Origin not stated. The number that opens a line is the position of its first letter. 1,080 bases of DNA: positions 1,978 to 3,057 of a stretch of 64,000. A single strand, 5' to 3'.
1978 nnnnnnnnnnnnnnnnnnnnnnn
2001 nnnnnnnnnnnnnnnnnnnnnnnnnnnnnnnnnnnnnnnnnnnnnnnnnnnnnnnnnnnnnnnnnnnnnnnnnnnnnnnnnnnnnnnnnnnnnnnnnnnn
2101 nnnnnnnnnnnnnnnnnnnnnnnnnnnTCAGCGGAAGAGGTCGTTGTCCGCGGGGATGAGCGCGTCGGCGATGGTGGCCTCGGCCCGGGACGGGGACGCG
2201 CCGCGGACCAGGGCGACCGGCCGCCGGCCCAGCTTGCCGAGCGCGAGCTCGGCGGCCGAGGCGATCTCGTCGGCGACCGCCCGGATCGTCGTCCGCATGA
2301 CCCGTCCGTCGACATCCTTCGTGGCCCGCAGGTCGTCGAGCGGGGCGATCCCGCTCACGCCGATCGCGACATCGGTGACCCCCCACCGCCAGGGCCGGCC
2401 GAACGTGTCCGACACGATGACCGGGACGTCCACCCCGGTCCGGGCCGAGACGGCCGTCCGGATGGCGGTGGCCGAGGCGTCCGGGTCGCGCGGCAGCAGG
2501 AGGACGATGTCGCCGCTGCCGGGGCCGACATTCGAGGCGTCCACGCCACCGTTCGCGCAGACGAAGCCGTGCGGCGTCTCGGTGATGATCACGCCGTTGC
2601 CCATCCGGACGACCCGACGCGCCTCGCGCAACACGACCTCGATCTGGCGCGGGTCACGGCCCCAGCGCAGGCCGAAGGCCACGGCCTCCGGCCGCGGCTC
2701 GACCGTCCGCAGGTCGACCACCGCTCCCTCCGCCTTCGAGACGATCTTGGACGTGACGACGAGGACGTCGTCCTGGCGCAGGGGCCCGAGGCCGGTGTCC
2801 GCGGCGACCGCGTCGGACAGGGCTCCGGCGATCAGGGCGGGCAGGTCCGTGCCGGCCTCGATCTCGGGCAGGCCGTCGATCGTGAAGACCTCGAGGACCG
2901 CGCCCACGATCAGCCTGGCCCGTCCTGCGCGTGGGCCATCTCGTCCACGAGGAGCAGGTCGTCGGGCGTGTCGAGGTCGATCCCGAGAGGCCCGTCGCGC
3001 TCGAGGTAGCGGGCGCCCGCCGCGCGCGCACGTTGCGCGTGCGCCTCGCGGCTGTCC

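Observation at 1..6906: Eight co-oriented genes combine F420 biosynthesis (cofD, cofC, cofE), F420 reduction (fgd), F420-dependent reductases and trxB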

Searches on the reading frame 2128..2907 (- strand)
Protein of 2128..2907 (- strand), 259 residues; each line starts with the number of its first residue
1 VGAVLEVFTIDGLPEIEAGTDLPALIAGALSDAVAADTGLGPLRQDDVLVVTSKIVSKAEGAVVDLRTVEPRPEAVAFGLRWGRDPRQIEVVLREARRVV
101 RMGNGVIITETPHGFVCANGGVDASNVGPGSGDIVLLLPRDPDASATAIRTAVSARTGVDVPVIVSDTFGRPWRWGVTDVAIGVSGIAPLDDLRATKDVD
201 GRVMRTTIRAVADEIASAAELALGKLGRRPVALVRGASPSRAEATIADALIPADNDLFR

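Call 8: search_protein_families(library=ncbifam, proteins=[window:2131-2907:-], max_evalue=0.00001)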
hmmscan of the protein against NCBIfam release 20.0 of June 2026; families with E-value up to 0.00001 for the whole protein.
window:2131-2907:- (259 aa): 4 families
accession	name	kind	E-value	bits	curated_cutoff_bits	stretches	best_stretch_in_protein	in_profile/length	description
TIGR01916.1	F420_cofE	equivalog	3e-73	246.3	180.65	1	5-259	1-244/244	coenzyme F420-0:L-glutamate ligase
NF009809.0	PRK13293.1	equivalog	1.7e-65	220.9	274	1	5-259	3-244/253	coenzyme F420-0:L-glutamate ligase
NF009810.0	PRK13294.1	equivalog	1.9e-64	218.2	304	1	4-259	12-243/449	coenzyme F420-0:L-glutamate ligase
TIGR04132.1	intra_fol_E_lig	hypoth_equivalog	1.1e-14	54.4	350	1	91-237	59-203/241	putative folate metabolism gamma-glutamate ligase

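Call 9: search_protein_families(library=pfam, proteins=[window:2131-2907:-], max_evalue=0.001)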
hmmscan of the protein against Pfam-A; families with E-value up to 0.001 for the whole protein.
window:2131-2907:- (259 aa): 1 family
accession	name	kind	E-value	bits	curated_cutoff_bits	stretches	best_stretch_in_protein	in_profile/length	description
PF01996.21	F420_ligase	-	1e-67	228.3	25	1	13-236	4-218/218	F420-0:Gamma-glutamyl ligase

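Call 13: find_encoding_contigs(protein=window:2128-2907:-, flank=10000, max_places=6)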
Protein window:2128-2907:- (259 aa): no gene with exactly this product is on record in the collection.

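Call 34: find_homologous_proteins(query=window:2131-2907:-, max_evalue=1e-20)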
Query window:2131-2907:- (259 aa): 7999 proteins with E <= 1e-20 among 8000 candidates; the best 120 are listed.
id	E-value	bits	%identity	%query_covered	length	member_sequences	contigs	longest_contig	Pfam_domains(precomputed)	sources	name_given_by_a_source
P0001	5.4e-157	539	100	100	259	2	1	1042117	PF01996.22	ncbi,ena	-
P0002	5.0e-145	500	93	100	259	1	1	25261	PF01996.22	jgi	jgi:coenzyme F420-0:L-glutamate ligase / coenzyme F420-1:gamma-L-glutamate ligase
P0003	2.8e-137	474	89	99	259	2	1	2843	PF01996.22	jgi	jgi:coenzyme F420-0:L-glutamate ligase / coenzyme F420-1:gamma-L-glutamate ligase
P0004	2.1e-135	468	88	99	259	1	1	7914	PF01996.22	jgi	jgi:coenzyme F420-0:L-glutamate ligase/coenzyme F420-1:gamma-L-glutamate ligase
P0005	2.8e-133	461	86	99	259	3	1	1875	PF01996.22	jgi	jgi:coenzyme F420-0:L-glutamate ligase/coenzyme F420-1:gamma-L-glutamate ligase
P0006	1.5e-132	459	85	100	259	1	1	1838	PF01996.22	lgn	-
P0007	2.4e-132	458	86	100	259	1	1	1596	PF01996.22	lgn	-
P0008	2.3e-131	455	85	98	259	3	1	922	PF01996.22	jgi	-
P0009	5.2e-131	454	87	98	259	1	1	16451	PF01996.22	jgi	jgi:coenzyme F420-0:L-glutamate ligase / coenzyme F420-1:gamma-L-glutamate ligase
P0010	1.9e-130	452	85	98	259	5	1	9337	PF01996.22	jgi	jgi:coenzyme F420-0:L-glutamate ligase/coenzyme F420-1:gamma-L-glutamate ligase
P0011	2.2e-130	452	83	100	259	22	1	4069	PF01996.22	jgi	jgi:coenzyme F420-0:L-glutamate ligase / coenzyme F420-1:gamma-L-glutamate ligase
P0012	5.2e-129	447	85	100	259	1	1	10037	PF01996.22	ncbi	-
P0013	3.0e-128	445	83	100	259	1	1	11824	PF01996.22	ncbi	ncbi:MAG TPA: coenzyme F420-0:L-glutamate ligase [Candidatus Limnocylindrales bacterium]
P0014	8.7e-128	443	84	98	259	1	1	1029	PF01996.22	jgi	jgi:coenzyme F420-0:L-glutamate ligase/coenzyme F420-1:gamma-L-glutamate ligase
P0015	1.0e-127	443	85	99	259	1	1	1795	PF01996.22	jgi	jgi:coenzyme F420-0:L-glutamate ligase/coenzyme F420-1:gamma-L-glutamate ligase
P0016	3.8e-127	441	83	100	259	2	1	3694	PF01996.22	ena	-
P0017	4.0e-127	441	83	100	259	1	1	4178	PF01996.22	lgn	-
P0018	6.8e-126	437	84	99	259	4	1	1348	PF01996.22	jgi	jgi:coenzyme F420-0:L-glutamate ligase/coenzyme F420-1:gamma-L-glutamate ligase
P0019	6.6e-125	434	84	98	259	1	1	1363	PF01996.22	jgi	jgi:coenzyme F420-0:L-glutamate ligase/coenzyme F420-1:gamma-L-glutamate ligase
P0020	2.5e-124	432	83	100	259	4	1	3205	PF01996.22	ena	-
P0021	2.0e-122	426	80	100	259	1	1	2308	PF01996.22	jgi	jgi:coenzyme F420-0:L-glutamate ligase/coenzyme F420-1:gamma-L-glutamate ligase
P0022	1.1e-121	423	81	99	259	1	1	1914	PF01996.22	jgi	jgi:coenzyme F420-0:L-glutamate ligase/coenzyme F420-1:gamma-L-glutamate ligase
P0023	4.8e-121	421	78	100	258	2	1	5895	PF01996.22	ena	-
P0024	3.1e-114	399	76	98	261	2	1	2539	PF01996.22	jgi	-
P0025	3.4e-114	399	77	98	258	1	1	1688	PF01996.22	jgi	jgi:coenzyme F420-0:L-glutamate ligase / coenzyme F420-1:gamma-L-glutamate ligase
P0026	5.6e-114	398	76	98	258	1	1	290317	PF01996.22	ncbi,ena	-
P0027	6.5e-114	398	75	99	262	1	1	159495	PF01996.22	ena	-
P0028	7.0e-114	398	74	99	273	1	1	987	PF01996.22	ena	-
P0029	8.5e-114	397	75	98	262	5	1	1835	PF01996.22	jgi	jgi:coenzyme F420-0:L-glutamate ligase / coenzyme F420-1:gamma-L-glutamate ligase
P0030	1.0e-113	397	73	100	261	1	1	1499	PF01996.22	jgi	jgi:coenzyme F420-0:L-glutamate ligase / coenzyme F420-1:gamma-L-glutamate ligase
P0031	1.6e-113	396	75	98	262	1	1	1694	PF01996.22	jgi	jgi:coenzyme F420-0:L-glutamate ligase / coenzyme F420-1:gamma-L-glutamate ligase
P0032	2.6e-113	396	75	98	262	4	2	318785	PF01996.22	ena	-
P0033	3.5e-113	395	74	98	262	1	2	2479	PF01996.22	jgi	jgi:coenzyme F420-0:L-glutamate ligase / coenzyme F420-1:gamma-L-glutamate ligase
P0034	4.5e-113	395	76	98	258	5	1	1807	PF01996.22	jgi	jgi:coenzyme F420-0:L-glutamate ligase / coenzyme F420-1:gamma-L-glutamate ligase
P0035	5.2e-113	395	76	98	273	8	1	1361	PF01996.22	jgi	-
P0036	6.2e-113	395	75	98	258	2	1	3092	PF01996.22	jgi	jgi:coenzyme F420-0:L-glutamate ligase / coenzyme F420-1:gamma-L-glutamate ligase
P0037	7.0e-113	394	74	98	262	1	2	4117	PF01996.22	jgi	jgi:coenzyme F420-0:L-glutamate ligase / coenzyme F420-1:gamma-L-glutamate ligase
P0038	8.6e-113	394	75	98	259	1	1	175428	PF01996.22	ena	-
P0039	8.8e-113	394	74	100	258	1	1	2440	PF01996.22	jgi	jgi:coenzyme F420-0:L-glutamate ligase / coenzyme F420-1:gamma-L-glutamate ligase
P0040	1.2e-112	394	74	98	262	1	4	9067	PF01996.22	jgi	jgi:coenzyme F420-0:L-glutamate ligase / coenzyme F420-1:gamma-L-glutamate ligase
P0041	1.3e-112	393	75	98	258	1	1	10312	PF01996.22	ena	-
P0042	1.5e-112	393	75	98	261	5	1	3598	PF01996.22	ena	-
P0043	1.6e-112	393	75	98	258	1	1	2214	PF01996.22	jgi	jgi:coenzyme F420-0:L-glutamate ligase / coenzyme F420-1:gamma-L-glutamate ligase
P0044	1.8e-112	393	75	98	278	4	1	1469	PF01996.22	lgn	-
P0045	2.0e-112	393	76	98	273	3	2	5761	PF01996.22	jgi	-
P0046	2.1e-112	393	75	98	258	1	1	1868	PF01996.22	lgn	-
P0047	2.3e-112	393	75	98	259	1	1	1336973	PF01996.22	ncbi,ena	-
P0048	2.7e-112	392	73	98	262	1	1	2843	PF01996.22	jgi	jgi:coenzyme F420-0:L-glutamate ligase / coenzyme F420-1:gamma-L-glutamate ligase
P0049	3.0e-112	392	75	98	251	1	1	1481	PF01996.22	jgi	jgi:coenzyme F420-0:L-glutamate ligase/coenzyme F420-1:gamma-L-glutamate ligase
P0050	3.9e-112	392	73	98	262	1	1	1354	PF01996.22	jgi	jgi:coenzyme F420-0:L-glutamate ligase / coenzyme F420-1:gamma-L-glutamate ligase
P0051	4.2e-112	392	74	98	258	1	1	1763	PF01996.22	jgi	jgi:coenzyme F420-0:L-glutamate ligase/coenzyme F420-1:gamma-L-glutamate ligase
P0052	4.8e-112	392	75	98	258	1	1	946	PF01996.22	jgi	jgi:coenzyme F420-0:L-glutamate ligase/coenzyme F420-1:gamma-L-glutamate ligase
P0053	4.8e-112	392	75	98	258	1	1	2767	PF01996.22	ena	-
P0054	5.0e-112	392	74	99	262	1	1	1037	PF01996.22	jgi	jgi:coenzyme F420-0:L-glutamate ligase/coenzyme F420-1:gamma-L-glutamate ligase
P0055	5.0e-112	392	75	98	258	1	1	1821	PF01996.22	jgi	jgi:coenzyme F420-0:L-glutamate ligase/coenzyme F420-1:gamma-L-glutamate ligase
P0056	5.6e-112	391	75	98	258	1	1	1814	PF01996.22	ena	-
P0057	5.9e-112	391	73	98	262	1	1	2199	PF01996.22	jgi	jgi:coenzyme F420-0:L-glutamate ligase / coenzyme F420-1:gamma-L-glutamate ligase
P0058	6.0e-112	391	74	98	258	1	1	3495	PF01996.22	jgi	jgi:coenzyme F420-0:L-glutamate ligase/coenzyme F420-1:gamma-L-glutamate ligase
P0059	6.0e-112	391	75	98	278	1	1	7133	PF01996.22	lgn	-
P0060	6.0e-112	391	75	98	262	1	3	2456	PF01996.22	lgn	-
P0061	6.1e-112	391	75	98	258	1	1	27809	PF01996.22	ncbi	-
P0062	6.9e-112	391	72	98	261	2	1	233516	PF01996.22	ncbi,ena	-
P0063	7.9e-112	391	75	98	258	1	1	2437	PF01996.22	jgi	jgi:coenzyme F420-0:L-glutamate ligase / coenzyme F420-1:gamma-L-glutamate ligase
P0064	9.2e-112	391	74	98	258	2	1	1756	PF01996.22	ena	-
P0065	1.0e-111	391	72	98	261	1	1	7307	PF01996.22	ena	-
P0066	1.0e-111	390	72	98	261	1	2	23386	PF01996.22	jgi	jgi:coenzyme F420-0:L-glutamate ligase/coenzyme F420-1:gamma-L-glutamate ligase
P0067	1.1e-111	390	75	98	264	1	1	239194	PF01996.22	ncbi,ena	-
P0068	1.1e-111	390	73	98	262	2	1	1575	PF01996.22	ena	-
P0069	1.3e-111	390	75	98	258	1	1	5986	PF01996.22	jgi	jgi:coenzyme F420-0:L-glutamate ligase / coenzyme F420-1:gamma-L-glutamate ligase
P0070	1.5e-111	390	74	98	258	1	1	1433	PF01996.22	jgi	jgi:coenzyme F420-0:L-glutamate ligase / coenzyme F420-1:gamma-L-glutamate ligase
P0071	1.6e-111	390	74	98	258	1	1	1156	PF01996.22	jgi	jgi:coenzyme F420-0:L-glutamate ligase/coenzyme F420-1:gamma-L-glutamate ligase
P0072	1.6e-111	390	75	98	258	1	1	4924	PF01996.22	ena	-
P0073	1.6e-111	390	74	99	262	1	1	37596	PF01996.22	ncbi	-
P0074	1.6e-111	390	74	98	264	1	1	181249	PF01996.22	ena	-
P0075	2.0e-111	390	74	98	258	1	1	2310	PF01996.22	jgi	jgi:coenzyme F420-0:L-glutamate ligase/coenzyme F420-1:gamma-L-glutamate ligase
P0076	2.3e-111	389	74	98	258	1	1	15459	PF01996.22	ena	-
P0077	2.3e-111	389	74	100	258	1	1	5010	PF01996.22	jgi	jgi:coenzyme F420-0:L-glutamate ligase / coenzyme F420-1:gamma-L-glutamate ligase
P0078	2.3e-111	389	74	98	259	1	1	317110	PF01996.22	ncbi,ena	-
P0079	2.3e-111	389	74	98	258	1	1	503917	PF01996.22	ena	-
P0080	2.6e-111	389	73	100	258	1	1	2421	PF01996.22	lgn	-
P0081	3.2e-111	389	75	97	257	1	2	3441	PF01996.22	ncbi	-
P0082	3.3e-111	389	75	98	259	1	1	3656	PF01996.22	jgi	jgi:coenzyme F420-0:L-glutamate ligase/coenzyme F420-1:gamma-L-glutamate ligase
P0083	3.3e-111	389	76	97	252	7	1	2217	PF01996.22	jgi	jgi:coenzyme F420-0:L-glutamate ligase/coenzyme F420-1:gamma-L-glutamate ligase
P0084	3.6e-111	389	74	98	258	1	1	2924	PF01996.22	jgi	jgi:coenzyme F420-0:L-glutamate ligase/coenzyme F420-1:gamma-L-glutamate ligase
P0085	3.7e-111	389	72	98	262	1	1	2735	PF01996.22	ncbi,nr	ncbi:MAG TPA: coenzyme F420-0:L-glutamate ligase [Candidatus Limnocylindrales bacterium]|nr:coenzyme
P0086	3.9e-111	389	74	98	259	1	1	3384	PF01996.22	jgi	jgi:coenzyme F420-0:L-glutamate ligase / coenzyme F420-1:gamma-L-glutamate ligase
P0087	4.3e-111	388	74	98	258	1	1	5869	PF01996.22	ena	-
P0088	4.3e-111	388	73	99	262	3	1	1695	PF01996.22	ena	-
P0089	4.4e-111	388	75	98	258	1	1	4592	PF01996.22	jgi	-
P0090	4.7e-111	388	73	98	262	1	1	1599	PF01996.22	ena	-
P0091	4.7e-111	388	74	98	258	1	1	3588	PF01996.22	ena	-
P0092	5.1e-111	388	73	98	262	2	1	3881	PF01996.22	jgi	jgi:coenzyme F420-0:L-glutamate ligase / coenzyme F420-1:gamma-L-glutamate ligase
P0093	5.3e-111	388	75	98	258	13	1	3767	PF01996.22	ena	-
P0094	5.6e-111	388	73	98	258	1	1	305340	PF01996.22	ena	-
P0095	5.8e-111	388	74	98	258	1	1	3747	PF01996.22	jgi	jgi:coenzyme F420-0:L-glutamate ligase/coenzyme F420-1:gamma-L-glutamate ligase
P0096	5.8e-111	388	74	98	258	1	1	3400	PF01996.22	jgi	-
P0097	6.6e-111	388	72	100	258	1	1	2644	PF01996.22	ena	-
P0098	6.7e-111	388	74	98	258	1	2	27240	PF01996.22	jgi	jgi:coenzyme F420-0:L-glutamate ligase/coenzyme F420-1:gamma-L-glutamate ligase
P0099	6.8e-111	388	74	98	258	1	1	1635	PF01996.22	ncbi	-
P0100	6.9e-111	388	73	98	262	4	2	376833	PF01996.22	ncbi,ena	-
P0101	8.7e-111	387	75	99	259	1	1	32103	PF01996.22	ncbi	-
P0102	8.8e-111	387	74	98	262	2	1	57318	PF01996.22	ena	-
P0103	1.0e-110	387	75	99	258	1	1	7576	PF01996.22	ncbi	-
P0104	1.2e-110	387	74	99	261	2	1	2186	PF01996.22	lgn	-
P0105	1.2e-110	387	73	99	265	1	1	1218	PF01996.22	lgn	-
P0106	1.2e-110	387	74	98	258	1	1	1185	PF01996.22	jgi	jgi:coenzyme F420-0:L-glutamate ligase/coenzyme F420-1:gamma-L-glutamate ligase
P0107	1.2e-110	387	73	100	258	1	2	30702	PF01996.22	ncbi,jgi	jgi:coenzyme F420-0:L-glutamate ligase/coenzyme F420-1:gamma-L-glutamate ligase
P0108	1.2e-110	387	74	98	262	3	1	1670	PF01996.22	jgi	jgi:coenzyme F420-0:L-glutamate ligase/coenzyme F420-1:gamma-L-glutamate ligase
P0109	1.2e-110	387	74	98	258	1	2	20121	PF01996.22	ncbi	-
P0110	1.2e-110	387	74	98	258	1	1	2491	PF01996.22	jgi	jgi:coenzyme F420-0:L-glutamate ligase/coenzyme F420-1:gamma-L-glutamate ligase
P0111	1.4e-110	387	74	98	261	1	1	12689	PF01996.22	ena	-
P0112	1.7e-110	386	73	98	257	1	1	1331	PF01996.22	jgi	jgi:coenzyme F420-0:L-glutamate ligase/coenzyme F420-1:gamma-L-glutamate ligase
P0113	1.9e-110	386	75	98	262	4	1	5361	PF01996.22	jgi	jgi:coenzyme F420-0:L-glutamate ligase/coenzyme F420-1:gamma-L-glutamate ligase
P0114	1.9e-110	386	74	99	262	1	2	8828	PF01996.22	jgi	jgi:coenzyme F420-0:L-glutamate ligase/coenzyme F420-1:gamma-L-glutamate ligase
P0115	1.9e-110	386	74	98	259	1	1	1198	PF01996.22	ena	-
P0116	2.0e-110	386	73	98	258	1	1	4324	PF01996.22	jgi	jgi:coenzyme F420-0:L-glutamate ligase/coenzyme F420-1:gamma-L-glutamate ligase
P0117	2.1e-110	386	75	98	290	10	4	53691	PF01996.22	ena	-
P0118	2.1e-110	386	74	99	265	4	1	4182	PF01996.22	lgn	-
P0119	2.1e-110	386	74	98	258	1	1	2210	PF01996.22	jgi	jgi:coenzyme F420-0:L-glutamate ligase/coenzyme F420-1:gamma-L-glutamate ligase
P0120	2.3e-110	386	73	98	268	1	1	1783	PF01996.22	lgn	-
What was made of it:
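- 2128..2907 (-): cofE, F420-0:gamma-glutamyl ligase. It is single-domain (259 aa) with no nitroreductase C-terminal domain. All 120 closest database relatives are 251-290 aa and carry PF01996 only (call 34).
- On Bifunctional FbiB (actinobacterial): The 120 nearest relatives are 251-290 aa with PF01996 only (call 34).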

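Call 35: find_encoding_contigs(protein=P0001, flank=10000, max_places=3)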
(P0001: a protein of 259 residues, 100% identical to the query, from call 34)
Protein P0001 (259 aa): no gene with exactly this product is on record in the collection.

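Call 36: list_cluster_members(proteins=[P0001, P0026, P0047])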
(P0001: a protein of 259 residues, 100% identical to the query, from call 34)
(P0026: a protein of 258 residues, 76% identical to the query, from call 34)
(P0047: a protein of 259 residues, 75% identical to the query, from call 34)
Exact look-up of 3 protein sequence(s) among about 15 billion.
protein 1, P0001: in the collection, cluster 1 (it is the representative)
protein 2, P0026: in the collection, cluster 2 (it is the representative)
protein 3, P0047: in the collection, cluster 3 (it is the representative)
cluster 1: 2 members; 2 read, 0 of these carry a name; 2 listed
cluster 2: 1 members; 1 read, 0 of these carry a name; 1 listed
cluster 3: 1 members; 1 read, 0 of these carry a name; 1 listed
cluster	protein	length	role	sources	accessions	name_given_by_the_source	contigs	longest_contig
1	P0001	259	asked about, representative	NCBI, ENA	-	-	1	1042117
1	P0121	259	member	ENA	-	-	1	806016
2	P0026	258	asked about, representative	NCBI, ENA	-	-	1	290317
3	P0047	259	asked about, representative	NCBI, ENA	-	-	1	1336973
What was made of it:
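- Tried and rejected: The cluster-member look-up gave no names (call 36).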
